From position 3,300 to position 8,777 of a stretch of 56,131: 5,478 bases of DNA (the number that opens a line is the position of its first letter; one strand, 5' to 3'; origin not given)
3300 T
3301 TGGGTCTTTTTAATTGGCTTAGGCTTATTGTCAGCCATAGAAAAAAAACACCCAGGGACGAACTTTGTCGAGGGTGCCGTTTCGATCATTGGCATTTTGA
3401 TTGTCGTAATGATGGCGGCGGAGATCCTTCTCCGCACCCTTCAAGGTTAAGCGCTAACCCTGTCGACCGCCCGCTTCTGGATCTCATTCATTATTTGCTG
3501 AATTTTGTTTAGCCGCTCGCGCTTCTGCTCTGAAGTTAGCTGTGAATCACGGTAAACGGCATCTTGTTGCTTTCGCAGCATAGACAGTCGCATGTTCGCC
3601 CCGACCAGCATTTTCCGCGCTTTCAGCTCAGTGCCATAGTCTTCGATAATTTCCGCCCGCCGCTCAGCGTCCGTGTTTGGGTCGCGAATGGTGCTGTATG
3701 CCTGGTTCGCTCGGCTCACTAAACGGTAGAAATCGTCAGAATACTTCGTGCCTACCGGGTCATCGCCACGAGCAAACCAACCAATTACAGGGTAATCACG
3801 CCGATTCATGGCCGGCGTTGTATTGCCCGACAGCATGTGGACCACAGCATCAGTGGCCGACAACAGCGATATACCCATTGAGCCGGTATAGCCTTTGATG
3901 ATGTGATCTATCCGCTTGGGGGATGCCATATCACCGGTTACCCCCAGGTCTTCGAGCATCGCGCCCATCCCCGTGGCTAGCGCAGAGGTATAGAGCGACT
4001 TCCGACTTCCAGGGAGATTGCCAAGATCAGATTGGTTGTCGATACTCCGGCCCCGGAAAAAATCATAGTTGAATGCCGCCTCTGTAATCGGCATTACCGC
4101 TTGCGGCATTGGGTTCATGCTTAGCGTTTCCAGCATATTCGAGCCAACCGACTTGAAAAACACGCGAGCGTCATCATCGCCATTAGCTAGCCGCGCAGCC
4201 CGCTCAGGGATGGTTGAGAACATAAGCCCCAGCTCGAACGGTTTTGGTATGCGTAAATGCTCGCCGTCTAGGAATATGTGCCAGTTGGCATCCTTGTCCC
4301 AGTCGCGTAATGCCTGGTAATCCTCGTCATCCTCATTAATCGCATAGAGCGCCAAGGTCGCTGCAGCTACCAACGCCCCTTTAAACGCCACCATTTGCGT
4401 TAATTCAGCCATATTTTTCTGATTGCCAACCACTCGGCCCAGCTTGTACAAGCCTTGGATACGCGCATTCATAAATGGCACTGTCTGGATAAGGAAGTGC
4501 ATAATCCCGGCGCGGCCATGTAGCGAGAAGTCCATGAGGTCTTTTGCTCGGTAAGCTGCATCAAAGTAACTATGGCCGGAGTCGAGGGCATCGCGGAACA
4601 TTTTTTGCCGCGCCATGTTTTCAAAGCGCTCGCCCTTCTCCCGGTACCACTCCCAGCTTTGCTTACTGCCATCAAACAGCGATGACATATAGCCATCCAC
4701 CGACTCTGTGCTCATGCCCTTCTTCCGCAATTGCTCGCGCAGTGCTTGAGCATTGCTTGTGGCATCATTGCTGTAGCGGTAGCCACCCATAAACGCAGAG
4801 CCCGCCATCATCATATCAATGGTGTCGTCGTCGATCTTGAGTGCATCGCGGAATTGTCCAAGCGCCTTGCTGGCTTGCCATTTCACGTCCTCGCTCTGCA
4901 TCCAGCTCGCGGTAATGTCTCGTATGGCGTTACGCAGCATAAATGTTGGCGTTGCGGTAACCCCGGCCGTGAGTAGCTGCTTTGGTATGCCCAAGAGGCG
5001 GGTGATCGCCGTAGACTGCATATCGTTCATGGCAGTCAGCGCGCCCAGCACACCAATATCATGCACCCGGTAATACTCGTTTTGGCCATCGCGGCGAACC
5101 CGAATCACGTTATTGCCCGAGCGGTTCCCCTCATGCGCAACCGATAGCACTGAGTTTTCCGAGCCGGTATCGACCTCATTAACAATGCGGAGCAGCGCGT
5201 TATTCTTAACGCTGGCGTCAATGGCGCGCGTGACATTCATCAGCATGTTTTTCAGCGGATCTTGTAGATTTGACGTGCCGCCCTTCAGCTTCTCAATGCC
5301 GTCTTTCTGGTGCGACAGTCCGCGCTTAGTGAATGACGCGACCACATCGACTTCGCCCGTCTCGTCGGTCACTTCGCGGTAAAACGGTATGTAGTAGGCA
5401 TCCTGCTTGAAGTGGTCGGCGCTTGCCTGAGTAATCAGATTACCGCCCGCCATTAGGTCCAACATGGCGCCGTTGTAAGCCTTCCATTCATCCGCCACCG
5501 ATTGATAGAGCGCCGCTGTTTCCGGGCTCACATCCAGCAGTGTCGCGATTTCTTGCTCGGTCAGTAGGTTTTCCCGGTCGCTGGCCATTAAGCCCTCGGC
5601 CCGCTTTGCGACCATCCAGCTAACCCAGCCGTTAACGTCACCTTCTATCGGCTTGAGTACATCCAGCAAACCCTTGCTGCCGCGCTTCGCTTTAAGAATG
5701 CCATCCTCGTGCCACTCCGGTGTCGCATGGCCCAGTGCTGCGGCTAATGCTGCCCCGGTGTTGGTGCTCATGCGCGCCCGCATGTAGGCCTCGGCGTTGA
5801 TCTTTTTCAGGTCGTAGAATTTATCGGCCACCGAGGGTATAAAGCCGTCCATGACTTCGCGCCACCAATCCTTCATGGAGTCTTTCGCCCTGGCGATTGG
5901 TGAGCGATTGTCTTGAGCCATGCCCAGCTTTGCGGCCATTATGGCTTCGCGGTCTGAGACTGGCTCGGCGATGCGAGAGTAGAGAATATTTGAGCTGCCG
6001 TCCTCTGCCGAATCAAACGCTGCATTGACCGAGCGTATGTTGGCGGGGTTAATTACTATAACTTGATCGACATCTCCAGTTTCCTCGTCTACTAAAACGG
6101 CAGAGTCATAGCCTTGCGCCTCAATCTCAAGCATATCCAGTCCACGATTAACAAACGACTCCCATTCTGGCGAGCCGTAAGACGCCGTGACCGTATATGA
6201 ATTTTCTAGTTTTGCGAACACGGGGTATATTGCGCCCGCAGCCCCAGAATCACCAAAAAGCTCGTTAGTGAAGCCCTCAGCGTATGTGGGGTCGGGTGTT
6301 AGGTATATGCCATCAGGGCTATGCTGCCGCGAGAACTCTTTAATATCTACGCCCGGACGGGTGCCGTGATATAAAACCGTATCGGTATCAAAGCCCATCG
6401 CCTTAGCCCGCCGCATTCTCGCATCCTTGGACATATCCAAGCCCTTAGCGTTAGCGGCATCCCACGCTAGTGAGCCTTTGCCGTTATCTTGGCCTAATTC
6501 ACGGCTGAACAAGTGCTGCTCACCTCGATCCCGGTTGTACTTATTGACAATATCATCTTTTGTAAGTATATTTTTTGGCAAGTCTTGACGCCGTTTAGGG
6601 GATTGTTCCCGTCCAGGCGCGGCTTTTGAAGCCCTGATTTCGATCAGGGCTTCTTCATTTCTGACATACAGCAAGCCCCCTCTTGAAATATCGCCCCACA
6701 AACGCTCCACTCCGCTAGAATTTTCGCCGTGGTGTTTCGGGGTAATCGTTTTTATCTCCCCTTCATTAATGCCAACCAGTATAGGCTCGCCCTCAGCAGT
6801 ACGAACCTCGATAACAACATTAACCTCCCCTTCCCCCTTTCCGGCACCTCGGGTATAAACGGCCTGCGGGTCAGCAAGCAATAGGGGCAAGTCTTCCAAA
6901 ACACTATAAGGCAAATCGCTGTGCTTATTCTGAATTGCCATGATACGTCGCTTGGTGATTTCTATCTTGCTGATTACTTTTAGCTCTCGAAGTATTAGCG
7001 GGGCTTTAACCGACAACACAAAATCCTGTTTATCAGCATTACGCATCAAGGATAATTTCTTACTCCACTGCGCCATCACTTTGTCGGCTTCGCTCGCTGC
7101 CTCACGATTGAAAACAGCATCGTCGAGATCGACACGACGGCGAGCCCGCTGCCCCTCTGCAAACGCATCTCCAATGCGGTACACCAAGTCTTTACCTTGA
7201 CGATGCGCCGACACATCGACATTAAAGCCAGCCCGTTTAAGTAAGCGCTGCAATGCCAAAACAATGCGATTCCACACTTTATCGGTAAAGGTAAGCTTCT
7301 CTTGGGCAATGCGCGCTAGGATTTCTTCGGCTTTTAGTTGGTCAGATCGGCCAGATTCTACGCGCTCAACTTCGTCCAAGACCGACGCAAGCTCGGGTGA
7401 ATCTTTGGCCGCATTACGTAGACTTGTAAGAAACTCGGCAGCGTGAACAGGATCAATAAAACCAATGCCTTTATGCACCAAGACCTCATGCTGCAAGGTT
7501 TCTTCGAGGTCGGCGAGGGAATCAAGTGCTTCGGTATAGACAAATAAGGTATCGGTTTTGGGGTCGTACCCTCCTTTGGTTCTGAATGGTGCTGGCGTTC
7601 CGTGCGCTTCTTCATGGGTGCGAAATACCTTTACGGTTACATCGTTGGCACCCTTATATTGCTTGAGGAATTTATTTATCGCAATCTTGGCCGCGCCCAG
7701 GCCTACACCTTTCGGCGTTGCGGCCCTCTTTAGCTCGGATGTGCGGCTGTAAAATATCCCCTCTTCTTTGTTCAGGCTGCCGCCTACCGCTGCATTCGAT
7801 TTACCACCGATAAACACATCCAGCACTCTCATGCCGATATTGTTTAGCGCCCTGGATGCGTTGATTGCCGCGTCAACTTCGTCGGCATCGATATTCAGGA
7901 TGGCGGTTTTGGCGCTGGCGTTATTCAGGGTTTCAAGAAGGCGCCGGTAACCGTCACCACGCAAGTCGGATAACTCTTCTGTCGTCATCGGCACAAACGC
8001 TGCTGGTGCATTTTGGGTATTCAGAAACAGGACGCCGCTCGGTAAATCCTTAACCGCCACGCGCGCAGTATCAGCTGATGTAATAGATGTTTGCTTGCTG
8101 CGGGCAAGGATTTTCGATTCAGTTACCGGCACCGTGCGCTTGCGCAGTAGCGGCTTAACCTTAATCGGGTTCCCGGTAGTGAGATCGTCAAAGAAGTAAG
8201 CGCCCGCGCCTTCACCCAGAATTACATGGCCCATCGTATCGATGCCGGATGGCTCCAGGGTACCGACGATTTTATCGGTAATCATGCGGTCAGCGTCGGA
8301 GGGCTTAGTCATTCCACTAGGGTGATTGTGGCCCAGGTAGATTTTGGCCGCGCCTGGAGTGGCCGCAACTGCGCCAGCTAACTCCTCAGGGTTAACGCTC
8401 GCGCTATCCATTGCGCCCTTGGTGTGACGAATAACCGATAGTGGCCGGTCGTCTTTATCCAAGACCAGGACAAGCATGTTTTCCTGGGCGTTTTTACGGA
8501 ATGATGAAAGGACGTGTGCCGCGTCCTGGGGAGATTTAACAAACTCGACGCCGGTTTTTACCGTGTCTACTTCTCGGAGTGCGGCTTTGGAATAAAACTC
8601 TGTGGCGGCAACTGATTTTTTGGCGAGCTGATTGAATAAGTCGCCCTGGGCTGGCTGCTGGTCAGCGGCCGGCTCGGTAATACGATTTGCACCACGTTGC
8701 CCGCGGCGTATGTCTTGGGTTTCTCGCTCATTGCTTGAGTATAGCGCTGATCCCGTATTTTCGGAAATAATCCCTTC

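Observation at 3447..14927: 3,826-aa polyvalent virion protein stacking ParB-like, zincin, RadC/JAB and ART-like modules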

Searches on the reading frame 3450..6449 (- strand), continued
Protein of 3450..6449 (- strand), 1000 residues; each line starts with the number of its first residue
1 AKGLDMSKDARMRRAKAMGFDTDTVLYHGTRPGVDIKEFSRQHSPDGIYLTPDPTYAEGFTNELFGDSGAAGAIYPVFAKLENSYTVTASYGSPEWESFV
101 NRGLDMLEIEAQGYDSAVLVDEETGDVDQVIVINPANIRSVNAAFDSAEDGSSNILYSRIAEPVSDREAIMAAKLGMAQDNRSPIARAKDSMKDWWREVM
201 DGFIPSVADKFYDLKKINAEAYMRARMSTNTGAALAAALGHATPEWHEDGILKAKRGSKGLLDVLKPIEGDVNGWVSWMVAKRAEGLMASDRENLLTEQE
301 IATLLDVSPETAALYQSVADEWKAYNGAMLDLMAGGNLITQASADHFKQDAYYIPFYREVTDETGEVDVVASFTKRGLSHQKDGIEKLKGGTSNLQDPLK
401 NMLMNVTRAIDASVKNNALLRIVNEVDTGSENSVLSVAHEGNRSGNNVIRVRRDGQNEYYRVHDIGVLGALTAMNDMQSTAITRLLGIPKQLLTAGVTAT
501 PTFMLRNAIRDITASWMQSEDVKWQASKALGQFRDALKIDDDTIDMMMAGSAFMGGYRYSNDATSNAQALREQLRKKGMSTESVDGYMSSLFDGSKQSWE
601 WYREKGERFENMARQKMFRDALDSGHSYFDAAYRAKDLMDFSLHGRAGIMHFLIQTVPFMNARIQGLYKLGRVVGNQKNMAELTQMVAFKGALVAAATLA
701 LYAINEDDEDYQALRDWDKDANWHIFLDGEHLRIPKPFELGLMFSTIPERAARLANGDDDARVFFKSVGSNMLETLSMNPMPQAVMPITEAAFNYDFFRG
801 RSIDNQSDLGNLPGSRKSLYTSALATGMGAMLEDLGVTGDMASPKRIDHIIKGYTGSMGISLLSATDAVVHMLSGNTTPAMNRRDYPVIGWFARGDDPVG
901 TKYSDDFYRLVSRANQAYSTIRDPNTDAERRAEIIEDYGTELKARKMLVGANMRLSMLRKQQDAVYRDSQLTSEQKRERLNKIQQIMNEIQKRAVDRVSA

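Call 57: fold_search(model_id=the predicted structure, library=viral)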
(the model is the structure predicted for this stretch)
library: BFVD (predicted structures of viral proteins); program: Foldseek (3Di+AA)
matches with E <= 10: 209; with E <= 0.001: 59
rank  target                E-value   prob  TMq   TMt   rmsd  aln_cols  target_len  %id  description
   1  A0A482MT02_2          4.3e-42  1.00  0.78  0.60   8.1       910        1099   28  Large polyvalent protein associated domain-containing protein [Escherichia phage PTXU04]
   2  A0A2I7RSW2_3          1.4e-41  1.00  0.77  0.60   9.4       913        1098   29  (no name in the UniProt tables at hand)
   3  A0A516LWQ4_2          8.7e-41  1.00  0.78  0.68   6.0       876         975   30  (no name in the UniProt tables at hand)
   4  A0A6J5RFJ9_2          2.1e-39  1.00  0.78  0.55   6.7       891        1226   25  Large polyvalent protein associated domain-containing protein [uncultured Caudovirales phage]
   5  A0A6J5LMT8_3          2.1e-39  1.00  0.74  0.58   5.7       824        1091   26  Uncharacterized protein [uncultured Caudovirales phage]
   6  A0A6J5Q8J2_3          2.0e-37  1.00  0.78  0.62   8.5       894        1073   22  RelA/SpoT [uncultured Caudovirales phage]
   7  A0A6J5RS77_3          2.7e-37  1.00  0.78  0.56   7.4       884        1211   25  Uncharacterized protein [uncultured Caudovirales phage]
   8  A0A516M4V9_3          3.0e-37  1.00  0.78  0.61   7.5       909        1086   22  (no name in the UniProt tables at hand)
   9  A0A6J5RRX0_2          9.5e-32  1.00  0.72  0.62   8.9       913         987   23  Large polyvalent protein associated domain-containing protein [uncultured Caudovirales phage]
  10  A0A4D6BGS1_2          3.3e-31  1.00  0.70  0.44   8.5       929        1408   21  (no name in the UniProt tables at hand)
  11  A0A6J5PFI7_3          1.5e-29  1.00  0.75  0.60   8.3       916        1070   20  Large polyvalent protein associated domain-containing protein [uncultured Caudovirales phage]
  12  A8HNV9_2              2.2e-29  1.00  0.70  0.47   8.4       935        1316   21  (no name in the UniProt tables at hand)
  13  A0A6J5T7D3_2          7.3e-28  1.00  0.73  0.45   6.6       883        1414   18  Large polyvalent protein associated domain-containing protein [uncultured Caudovirales phage]
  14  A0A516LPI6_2          1.3e-27  1.00  0.71  0.60   8.8       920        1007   17  (no name in the UniProt tables at hand)
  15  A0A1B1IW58            1.4e-25  1.00  0.73  0.45   6.1       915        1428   19  (no name in the UniProt tables at hand)
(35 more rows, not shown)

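Call 81: get_annotated_region(hit=H5, flank=6000)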
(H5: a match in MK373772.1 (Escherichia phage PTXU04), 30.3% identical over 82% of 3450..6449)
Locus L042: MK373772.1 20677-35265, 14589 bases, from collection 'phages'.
description: Escherichia phage PTXU04, complete genome.
organism: Escherichia phage PTXU04 (NCBI taxid 2508206)
taxonomy: Viruses; Duplodnaviria; Heunggongvirae; Uroviricota; Caudoviricetes; Xuquatrovirus; Xuquatrovirus PTXU04
host: Escherichia coli; source: sewage; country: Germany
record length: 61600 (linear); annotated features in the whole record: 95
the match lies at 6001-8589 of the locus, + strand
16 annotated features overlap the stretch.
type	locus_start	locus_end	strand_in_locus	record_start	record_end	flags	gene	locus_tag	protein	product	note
CDS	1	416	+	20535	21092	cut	-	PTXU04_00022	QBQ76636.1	hypothetical protein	-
CDS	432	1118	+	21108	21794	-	-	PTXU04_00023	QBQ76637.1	hypothetical protein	-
CDS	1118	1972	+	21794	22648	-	-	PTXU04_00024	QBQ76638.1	hypothetical protein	-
CDS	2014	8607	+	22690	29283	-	-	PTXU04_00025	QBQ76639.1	hypothetical protein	-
CDS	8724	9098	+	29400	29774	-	-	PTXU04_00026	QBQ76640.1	hypothetical protein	-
CDS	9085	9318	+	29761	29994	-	-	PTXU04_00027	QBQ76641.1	hypothetical protein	-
regulatory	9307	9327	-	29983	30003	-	-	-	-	terminator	putative transcriptional terminator, -14.30, determined with ARNOLD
CDS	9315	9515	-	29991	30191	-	-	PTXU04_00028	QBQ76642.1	hypothetical protein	weak similarity to regulatory protein [Pseudomonas virus F116]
CDS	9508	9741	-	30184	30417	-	-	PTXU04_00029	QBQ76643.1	putative holin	similar to holin [Pseudomonas phage vB_PaeS_SCH_Ab26], 2 TMDs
CDS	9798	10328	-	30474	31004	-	-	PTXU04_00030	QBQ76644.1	putative peptidoglycan domain protein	similar to lysozyme [Klebsiella phage KPP5665-2]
CDS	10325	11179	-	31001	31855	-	-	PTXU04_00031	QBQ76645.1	hypothetical protein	-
CDS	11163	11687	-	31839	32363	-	-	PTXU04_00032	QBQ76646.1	hypothetical protein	weak similarity to hypothetical protein [uncultured Mediterranean phage uvMED] at the C-Terminus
CDS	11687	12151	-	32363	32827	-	-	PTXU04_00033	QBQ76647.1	putative NTP pyrophosphohydrolase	similar to hypothetical protein PMW_227 [Pseudomonas phage phiPMW], conserved domain NTP-PPase_u5 cd11542 Nucleoside ...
CDS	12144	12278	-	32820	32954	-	-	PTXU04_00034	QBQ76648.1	hypothetical protein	-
CDS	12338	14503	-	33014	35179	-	-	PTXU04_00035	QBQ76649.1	hypothetical protein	similar to putative DNA polymerase [Vibrio phage vB_VchM-138]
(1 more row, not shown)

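Call 95: search_protein_families(library=pfam, proteins=[L042:2014-8604:+], max_evalue=0.01)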
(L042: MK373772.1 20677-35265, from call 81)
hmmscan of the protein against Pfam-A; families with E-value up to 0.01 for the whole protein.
L042:2014-8604:+ (2197 aa): 1 family
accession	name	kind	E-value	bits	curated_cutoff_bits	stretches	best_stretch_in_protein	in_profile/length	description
PF18857.6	LPD38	-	1.6e-38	133.1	27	1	1904-2081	1-187/189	Large polyvalent protein associated domain 38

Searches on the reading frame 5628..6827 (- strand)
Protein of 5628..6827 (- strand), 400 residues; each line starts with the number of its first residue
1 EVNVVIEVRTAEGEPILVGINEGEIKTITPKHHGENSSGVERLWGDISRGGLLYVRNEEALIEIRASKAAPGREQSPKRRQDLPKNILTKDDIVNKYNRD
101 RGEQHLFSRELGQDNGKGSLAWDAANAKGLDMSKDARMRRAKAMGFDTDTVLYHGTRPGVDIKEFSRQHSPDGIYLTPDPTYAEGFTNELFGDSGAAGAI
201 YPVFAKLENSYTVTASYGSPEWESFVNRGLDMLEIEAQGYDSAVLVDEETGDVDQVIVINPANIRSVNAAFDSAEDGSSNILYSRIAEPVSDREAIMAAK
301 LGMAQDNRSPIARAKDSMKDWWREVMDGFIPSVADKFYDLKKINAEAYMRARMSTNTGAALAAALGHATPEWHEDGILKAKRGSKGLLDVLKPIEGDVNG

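Call 7: search_protein_families(library=pfam, proteins=[window:5628-6827:-], max_evalue=1)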
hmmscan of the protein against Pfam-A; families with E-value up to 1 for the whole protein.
window:5628-6827:- (400 aa): 2 families
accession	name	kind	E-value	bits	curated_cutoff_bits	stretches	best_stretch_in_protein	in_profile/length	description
PF18760.7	ART-PolyVal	-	1.9e-09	38.9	31.2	1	151-268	8-134/140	ADP-Ribosyltransferase in polyvalent proteins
PF18361.6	ssDBP_DBD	-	0.21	12.2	25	1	73-126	74-125/136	Single stranded DNA-binding protein ss DNA binding domain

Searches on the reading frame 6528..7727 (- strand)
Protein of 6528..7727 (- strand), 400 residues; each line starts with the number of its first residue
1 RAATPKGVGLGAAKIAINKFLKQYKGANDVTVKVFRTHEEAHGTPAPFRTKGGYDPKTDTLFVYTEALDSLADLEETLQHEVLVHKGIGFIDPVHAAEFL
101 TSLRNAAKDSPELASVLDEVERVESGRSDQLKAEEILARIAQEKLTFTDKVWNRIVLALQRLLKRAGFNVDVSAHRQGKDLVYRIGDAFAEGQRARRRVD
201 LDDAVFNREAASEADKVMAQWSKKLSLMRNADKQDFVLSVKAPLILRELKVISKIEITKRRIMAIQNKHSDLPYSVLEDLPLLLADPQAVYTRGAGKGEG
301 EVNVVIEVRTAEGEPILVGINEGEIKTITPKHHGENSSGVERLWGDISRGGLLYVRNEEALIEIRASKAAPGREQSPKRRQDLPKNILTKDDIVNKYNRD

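Call 7: search_protein_families(library=pfam, proteins=[window:6528-7727:-], max_evalue=1)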
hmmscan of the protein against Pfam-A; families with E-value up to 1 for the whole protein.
window:6528-7727:- (400 aa): 3 families
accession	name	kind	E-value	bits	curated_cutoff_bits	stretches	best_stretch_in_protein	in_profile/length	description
PF18819.6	MuF_C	-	1.6e-05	25.4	27.6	1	264-322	4-60/103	Phage MuF-C-terminal domain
PF24905.1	TTC3_9th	-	0.15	12.3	27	1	110-142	18-50/60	TTC3, helical domain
PF05691.18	Raffinose_syn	-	0.3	9.3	20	1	58-104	331-377/750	Raffinose synthase or seed imbibition protein Sip1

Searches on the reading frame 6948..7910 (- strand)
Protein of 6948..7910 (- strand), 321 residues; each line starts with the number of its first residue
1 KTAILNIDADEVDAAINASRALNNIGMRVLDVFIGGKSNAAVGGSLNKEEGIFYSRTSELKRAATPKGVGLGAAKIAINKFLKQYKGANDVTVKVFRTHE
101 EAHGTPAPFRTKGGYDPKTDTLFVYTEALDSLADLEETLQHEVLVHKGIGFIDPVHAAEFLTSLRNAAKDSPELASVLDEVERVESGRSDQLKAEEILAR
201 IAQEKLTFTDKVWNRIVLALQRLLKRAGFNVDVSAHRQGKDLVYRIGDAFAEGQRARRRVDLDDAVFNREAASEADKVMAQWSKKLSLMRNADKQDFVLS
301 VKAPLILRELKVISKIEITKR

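Call 61: search_protein_families(library=ncbifam, proteins=[window:6948-7910:-], max_evalue=1)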
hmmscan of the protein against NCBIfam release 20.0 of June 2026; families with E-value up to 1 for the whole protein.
window:6948-7910:- (321 aa): 0 families

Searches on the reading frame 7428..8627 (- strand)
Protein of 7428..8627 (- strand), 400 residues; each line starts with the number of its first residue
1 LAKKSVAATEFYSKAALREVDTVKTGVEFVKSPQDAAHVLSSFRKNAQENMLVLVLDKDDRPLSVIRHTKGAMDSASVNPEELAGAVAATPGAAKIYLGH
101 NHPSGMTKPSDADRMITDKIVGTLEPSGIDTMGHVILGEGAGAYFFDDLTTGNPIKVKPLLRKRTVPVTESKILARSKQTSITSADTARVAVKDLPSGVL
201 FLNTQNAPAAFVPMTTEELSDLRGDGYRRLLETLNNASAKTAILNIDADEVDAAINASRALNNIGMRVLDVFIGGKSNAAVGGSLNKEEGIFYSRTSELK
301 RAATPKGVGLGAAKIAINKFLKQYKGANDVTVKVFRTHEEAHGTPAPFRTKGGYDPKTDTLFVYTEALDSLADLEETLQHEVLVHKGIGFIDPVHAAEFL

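Call 7: search_protein_families(library=pfam, proteins=[window:7428-8627:-], max_evalue=1)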
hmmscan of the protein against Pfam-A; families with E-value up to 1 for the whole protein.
window:7428-8627:- (400 aa): 2 families
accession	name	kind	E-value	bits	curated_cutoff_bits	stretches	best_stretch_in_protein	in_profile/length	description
PF04002.20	RadC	-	1.4e-22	80.3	22.1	1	31-143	2-113/121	RadC-like JAB domain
PF12248.16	Methyltransf_FA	-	0.04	14.1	24.2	0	10-78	6-74/140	Farnesoic acid 0-methyl transferase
